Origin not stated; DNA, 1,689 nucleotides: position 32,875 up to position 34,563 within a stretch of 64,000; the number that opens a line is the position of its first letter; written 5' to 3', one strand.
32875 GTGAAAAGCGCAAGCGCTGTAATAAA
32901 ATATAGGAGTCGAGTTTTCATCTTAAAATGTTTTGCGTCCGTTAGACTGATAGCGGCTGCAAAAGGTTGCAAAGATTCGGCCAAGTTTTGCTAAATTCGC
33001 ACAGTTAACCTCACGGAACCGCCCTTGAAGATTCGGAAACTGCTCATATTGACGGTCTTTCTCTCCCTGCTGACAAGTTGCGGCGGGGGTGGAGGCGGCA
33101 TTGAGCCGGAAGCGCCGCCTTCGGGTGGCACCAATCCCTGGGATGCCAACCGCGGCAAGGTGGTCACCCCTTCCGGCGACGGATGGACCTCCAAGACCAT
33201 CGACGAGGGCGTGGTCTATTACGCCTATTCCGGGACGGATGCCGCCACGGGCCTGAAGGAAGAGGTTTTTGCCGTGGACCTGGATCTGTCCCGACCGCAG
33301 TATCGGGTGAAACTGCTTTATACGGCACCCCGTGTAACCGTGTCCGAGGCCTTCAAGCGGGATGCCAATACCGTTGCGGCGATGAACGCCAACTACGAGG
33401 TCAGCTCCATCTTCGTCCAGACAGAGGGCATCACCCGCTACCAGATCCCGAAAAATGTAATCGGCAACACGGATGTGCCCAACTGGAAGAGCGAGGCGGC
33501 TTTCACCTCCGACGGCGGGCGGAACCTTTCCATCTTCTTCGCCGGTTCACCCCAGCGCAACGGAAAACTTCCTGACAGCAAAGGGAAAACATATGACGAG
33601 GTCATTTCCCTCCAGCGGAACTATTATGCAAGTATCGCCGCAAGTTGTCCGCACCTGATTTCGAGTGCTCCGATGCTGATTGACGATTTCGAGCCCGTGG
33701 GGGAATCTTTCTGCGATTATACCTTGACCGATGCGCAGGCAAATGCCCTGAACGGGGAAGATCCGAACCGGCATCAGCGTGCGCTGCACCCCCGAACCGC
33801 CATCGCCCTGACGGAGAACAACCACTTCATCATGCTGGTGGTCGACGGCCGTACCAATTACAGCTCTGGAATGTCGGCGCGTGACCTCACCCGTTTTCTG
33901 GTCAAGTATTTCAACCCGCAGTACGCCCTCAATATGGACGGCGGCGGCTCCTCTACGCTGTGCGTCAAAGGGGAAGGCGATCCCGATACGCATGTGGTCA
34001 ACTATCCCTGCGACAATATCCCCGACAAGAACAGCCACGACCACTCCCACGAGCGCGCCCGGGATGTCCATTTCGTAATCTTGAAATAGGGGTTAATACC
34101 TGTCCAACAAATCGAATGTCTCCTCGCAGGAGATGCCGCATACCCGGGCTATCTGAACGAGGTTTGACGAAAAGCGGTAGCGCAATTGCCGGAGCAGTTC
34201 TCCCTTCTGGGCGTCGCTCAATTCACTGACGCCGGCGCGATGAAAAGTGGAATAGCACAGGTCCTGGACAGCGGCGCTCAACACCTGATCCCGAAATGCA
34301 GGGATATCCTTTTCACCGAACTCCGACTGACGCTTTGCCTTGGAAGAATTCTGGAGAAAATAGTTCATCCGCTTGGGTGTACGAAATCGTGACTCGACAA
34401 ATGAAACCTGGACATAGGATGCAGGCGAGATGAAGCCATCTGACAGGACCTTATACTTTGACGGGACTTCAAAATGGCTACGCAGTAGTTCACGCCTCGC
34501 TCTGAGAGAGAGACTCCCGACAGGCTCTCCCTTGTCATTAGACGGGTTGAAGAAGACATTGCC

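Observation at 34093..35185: RAYT-type Y1 transposase flanked by an inverted REP doublet (REPIN-like) beside tRNA-Ser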

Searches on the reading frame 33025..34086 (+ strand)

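Call 8: search_protein_families(library=pfam, proteins=[window:33025-34086:+], max_evalue=1)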
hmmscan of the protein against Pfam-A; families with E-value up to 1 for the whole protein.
window:33025-34086:+ (354 aa): 1 family
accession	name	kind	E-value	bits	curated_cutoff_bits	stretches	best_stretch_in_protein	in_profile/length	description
PF09992.14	NAGPA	-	5.3e-20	72.7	25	1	206-332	60-158/169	Phosphodiester glycosidase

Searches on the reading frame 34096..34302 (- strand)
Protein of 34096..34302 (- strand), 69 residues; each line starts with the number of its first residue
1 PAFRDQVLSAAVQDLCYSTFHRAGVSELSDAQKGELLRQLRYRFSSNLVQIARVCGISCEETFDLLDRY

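Call 45: search_solved_structures(query=A2, max_evalue=10, show_alignments=3)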
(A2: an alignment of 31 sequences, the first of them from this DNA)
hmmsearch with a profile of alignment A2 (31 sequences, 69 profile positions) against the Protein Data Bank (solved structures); distinct sequences matched with E-value up to 10: 8.
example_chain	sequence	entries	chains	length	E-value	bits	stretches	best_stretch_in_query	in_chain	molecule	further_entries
4bkg_A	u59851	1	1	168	0.0027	20.9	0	31-47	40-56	SMALL UBIQUITIN-RELATED MODIFIER 2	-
5c8o_A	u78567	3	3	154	0.24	14.7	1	31-61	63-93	MoCVNH3 variant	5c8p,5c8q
2l9y_A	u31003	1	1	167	0.36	14.1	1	31-61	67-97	CVNH-LysM lectin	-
4u6u_A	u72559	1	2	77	0.4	13.9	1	3-31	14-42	Cog7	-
4q6j_A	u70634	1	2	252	0.75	13.1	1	5-41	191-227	Lmo0131 protein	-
7wj9_A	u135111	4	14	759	1.3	12.3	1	16-40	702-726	Alpha-xylosidase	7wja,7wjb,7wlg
7wjc_A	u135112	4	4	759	1.3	12.3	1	16-40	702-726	Alpha-xylosidase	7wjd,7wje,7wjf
1u4a_A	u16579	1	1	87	1.3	12.3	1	29-47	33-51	Ubiquitin-like protein SMT3A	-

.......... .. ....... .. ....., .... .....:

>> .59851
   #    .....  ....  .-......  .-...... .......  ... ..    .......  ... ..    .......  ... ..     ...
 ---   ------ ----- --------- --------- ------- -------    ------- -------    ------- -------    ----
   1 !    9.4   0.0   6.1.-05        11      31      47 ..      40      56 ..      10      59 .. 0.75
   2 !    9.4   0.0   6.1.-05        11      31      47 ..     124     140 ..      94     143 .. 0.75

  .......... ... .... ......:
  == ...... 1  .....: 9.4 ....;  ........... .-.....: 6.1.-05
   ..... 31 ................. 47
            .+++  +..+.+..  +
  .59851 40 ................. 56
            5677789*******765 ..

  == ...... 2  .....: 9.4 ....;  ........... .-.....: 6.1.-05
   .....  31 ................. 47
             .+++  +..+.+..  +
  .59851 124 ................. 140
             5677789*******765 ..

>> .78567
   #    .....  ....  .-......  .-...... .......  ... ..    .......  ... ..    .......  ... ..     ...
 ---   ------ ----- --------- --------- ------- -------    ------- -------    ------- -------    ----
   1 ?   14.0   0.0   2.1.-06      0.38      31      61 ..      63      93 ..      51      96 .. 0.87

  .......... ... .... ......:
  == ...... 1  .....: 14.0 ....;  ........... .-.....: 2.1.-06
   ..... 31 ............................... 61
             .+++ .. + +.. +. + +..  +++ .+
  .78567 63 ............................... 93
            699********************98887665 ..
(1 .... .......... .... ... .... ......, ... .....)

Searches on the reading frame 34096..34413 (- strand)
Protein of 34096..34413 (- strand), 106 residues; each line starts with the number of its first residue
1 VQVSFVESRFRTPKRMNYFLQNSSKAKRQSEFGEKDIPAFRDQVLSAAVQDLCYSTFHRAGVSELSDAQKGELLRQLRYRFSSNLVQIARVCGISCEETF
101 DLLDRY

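Call 49: predict_structure(protein=window:34096-34413:-)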
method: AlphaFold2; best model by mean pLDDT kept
length: 106 residues; sequences in the alignment: 1
mean_pLDDT: 63.8   pTM: 0.48
mean pLDDT of the five models: 63.8, 61.0, 60.2, 59.9, 53.3
residues with pLDDT >= 90: 0; 70-90: 53; 50-70: 21; < 50: 32
segments of 3 or more residues with pLDDT < 50: 1-17, 19-33
pLDDT, mean of each block of 10 residues (from residue 1): 39 46 44 54 73 74 81 77 67 75 76
secondary structure, 60 per line:
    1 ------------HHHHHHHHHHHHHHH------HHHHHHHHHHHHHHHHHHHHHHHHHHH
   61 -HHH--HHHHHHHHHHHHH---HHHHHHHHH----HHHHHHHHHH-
elements in order: H13-27 H34-60 H67-79 H83-91 H96-105

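Call 51: fold_search(model_id=the predicted structure, library=pdb)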
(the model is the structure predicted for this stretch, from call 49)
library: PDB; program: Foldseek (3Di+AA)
matches with E <= 10: 45; with E <= 0.001: 0
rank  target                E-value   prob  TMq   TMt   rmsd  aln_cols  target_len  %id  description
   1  5tvl_B                1.9e+00  0.12  0.26  0.14   7.4        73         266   14  Crystal structure of foldase protein PrsA from Streptococcus pneumoniae str. Canada MDR_19A (released 2016-11-23)
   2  6spc_o                1.9e+00  0.08  0.26  0.29  12.2        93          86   16  Pseudomonas aeruginosa 30s ribosome from an aminoglycoside resistant clinical isolate (released 2019-10-16)
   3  7nhl_p                1.9e+00  0.07  0.24  0.27  12.1        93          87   16  VgaA-LC, an antibiotic resistance ABCF, in complex with 70S ribosome from Staphylococcus aureus (released 2021-05-05)
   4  7unr_o                2.5e+00  0.08  0.24  0.28  12.1        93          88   15  Pseudomonas aeruginosa 70S ribosome initiation complex bound to compact IF2-GDP (composite structure I-A) (released 2022-06-22)
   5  7pua_DH               3.0e+00  0.08  0.29  0.07  22.4       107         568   14  Middle assembly intermediate of the Trypanosoma brucei mitoribosomal small subunit (released 2022-03-02)
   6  9h90_o                3.2e+00  0.06  0.24  0.27  12.1        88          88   14  Cryo-EM structure of the Vibrio natrigens 30S ribosomal subunit in complex with spectinomycin. (released 2025-05-21)
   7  7nhm_p                3.2e+00  0.05  0.21  0.25  12.7        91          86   19  70S ribosome from Staphylococcus aureus (released 2021-05-05)
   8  3f52_E                4.3e+00  0.08  0.22  0.28   9.5        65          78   23  Crystal structure of the clp gene regulator ClgR from C. glutamicum (released 2008-11-18)
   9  8rdu_B                4.3e+00  0.05  0.23  0.26  12.5        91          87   15  Conformational Landscape of the Type V-K CRISPR-associated TransposonIntegration Assembly CAST V-K composite map (released 2024-06-19)
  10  4v47_BO               4.3e+00  0.04  0.22  0.25  12.2        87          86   16  Real space refined coordinates of the 30S and 50S subunits fitted into the low resolution cryo-EM map of the EF-G.GTP (released 2014-07-09)
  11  4xt0                  4.3e+00  0.03  0.18  0.11  12.1        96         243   12  Crystal Structure of Beta-etherase LigF from Sphingobium sp. strain SYK-6 (released 2016-02-03)
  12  6vme_E                4.6e+00  0.07  0.26  0.27  10.1        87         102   11  Human ESCRT-I heterotetramer headpiece (released 2020-05-20)
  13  6vme_U                4.6e+00  0.06  0.24  0.24   9.7        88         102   14  Human ESCRT-I heterotetramer headpiece (released 2020-05-20)
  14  9ety_B                4.6e+00  0.03  0.15  0.13  14.1        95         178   21  KEAP1 in complex with compound 25 (released 2024-12-11)
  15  6vme_X                5.2e+00  0.06  0.24  0.24   9.7        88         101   14  Human ESCRT-I heterotetramer headpiece (released 2020-05-20)
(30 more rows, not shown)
